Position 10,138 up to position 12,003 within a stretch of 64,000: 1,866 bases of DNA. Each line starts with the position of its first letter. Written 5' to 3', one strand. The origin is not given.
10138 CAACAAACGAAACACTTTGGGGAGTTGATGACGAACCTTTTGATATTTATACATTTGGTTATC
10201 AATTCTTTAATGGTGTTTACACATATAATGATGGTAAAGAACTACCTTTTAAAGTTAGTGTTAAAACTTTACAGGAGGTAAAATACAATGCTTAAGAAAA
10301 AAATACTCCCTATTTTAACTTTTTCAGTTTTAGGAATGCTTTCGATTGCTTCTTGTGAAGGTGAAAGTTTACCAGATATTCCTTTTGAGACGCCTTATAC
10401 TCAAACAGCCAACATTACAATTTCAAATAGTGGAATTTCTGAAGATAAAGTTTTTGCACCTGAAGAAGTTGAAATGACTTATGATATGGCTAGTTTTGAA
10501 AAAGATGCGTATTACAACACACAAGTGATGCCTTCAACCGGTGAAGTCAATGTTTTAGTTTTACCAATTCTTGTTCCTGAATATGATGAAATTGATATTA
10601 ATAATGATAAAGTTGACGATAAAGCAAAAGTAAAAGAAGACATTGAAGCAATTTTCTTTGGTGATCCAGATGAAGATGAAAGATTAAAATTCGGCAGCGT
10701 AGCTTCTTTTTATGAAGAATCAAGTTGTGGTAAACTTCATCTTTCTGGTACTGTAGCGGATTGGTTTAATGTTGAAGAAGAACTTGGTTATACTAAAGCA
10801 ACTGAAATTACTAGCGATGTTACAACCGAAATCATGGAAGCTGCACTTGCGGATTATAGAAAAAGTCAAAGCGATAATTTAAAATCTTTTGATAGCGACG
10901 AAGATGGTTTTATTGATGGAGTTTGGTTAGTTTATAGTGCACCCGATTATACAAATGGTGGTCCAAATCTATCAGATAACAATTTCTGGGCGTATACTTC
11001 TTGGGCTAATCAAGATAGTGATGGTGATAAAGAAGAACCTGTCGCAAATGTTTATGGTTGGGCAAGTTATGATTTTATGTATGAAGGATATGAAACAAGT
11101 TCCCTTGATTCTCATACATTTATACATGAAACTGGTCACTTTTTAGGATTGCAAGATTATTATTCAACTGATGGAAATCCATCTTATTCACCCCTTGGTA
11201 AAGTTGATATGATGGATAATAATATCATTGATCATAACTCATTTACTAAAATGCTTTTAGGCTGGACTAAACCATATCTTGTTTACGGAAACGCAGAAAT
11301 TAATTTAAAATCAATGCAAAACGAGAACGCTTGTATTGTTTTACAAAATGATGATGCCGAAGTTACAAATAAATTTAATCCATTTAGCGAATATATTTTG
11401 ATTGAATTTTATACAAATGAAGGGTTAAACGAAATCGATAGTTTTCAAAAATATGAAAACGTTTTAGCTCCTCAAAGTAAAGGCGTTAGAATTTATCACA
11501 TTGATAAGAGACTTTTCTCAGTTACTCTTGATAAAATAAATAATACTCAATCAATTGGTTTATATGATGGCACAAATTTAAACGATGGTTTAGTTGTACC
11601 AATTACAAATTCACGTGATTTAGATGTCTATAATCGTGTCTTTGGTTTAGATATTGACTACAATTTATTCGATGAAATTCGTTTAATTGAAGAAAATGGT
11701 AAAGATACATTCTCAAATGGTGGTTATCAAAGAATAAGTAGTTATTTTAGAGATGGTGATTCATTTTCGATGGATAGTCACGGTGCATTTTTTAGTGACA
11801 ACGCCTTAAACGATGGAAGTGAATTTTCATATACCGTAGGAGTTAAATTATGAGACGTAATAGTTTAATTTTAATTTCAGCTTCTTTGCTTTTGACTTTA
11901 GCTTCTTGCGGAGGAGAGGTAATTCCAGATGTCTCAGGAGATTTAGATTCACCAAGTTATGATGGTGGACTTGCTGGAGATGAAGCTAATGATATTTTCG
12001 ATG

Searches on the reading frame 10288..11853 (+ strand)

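Call 53: search_protein_families(library=pfam, proteins=[window:10288-11853:+], max_evalue=0.001)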
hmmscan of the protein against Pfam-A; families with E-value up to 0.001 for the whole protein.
window:10288-11853:+ (521 aa): 1 family
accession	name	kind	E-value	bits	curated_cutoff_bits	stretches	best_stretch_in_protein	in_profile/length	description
PF05547.17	Peptidase_M6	-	2e-10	40.9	22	1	101-303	31-254/294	Immune inhibitor A peptidase M6, catalytic domain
